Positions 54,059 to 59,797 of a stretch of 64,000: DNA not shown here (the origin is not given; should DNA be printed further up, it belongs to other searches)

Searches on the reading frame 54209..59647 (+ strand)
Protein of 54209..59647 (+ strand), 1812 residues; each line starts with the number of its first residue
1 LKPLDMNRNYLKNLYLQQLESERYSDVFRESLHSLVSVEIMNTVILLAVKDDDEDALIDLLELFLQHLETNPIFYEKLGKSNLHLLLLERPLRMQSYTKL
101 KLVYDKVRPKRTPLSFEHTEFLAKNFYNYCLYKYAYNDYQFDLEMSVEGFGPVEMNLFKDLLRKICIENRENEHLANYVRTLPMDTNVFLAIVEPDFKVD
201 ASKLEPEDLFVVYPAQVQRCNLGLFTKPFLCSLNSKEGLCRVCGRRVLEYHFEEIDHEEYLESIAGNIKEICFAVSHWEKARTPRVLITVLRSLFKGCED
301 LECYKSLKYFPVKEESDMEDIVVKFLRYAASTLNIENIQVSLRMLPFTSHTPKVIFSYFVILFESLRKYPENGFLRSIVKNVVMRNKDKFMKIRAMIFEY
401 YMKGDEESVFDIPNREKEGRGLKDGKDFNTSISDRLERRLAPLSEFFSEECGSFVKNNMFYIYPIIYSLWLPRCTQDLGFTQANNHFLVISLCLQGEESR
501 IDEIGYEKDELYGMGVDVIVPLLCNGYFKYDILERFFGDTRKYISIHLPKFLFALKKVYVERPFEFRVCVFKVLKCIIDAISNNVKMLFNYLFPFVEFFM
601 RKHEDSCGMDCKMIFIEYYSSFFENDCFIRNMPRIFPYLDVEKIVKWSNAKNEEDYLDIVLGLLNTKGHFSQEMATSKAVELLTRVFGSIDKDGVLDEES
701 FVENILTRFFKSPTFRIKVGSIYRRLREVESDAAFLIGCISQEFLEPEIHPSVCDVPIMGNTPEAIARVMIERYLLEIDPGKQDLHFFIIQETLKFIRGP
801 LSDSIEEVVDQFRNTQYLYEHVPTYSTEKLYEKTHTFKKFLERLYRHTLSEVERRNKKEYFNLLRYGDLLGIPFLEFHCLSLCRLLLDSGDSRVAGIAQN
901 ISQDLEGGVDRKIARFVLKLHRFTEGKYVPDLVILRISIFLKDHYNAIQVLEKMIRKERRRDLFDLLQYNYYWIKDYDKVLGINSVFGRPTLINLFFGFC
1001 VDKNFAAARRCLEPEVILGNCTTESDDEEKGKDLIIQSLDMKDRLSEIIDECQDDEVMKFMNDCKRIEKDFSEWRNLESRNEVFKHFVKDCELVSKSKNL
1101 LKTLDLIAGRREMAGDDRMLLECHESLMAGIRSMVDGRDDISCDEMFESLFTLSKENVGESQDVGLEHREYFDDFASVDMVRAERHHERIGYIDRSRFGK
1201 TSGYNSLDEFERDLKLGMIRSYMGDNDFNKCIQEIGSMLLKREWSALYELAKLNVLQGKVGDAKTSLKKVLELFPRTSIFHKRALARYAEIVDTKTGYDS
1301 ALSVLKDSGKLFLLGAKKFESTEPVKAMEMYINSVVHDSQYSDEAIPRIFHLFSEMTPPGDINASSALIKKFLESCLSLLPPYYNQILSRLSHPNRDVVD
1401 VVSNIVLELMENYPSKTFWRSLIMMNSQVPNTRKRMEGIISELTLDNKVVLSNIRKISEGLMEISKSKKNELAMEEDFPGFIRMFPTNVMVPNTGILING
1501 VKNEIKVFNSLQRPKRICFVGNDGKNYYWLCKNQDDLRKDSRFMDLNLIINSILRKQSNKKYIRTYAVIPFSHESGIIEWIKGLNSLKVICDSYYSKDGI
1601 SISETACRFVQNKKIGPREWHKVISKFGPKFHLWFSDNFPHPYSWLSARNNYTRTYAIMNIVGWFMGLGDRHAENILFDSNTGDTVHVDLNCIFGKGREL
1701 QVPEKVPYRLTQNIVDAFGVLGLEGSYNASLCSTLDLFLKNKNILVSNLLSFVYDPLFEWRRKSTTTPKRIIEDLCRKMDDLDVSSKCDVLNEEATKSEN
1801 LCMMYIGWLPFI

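Call 54: search_protein_families(library=pfam, max_evalue=0.00001, proteins=[window:54209-59647:+])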
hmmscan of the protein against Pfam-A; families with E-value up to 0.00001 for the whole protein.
window:54209-59647:+ (1812 aa): 3 families
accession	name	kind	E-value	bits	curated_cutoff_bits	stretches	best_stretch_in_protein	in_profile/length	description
PF00454.33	PI3_PI4_kinase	-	2.8e-51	175.2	27.1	1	1529-1761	4-240/241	Phosphatidylinositol 3- and 4-kinase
PF23593.1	HEAT_ATR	-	9.8e-13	48.3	27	1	1376-1445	9-83/99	Serine/threonine-protein kinase ATR-like, HEAT repeats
PF02260.25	FATC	-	6.7e-10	39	25.3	1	1782-1811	2-31/32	FATC domain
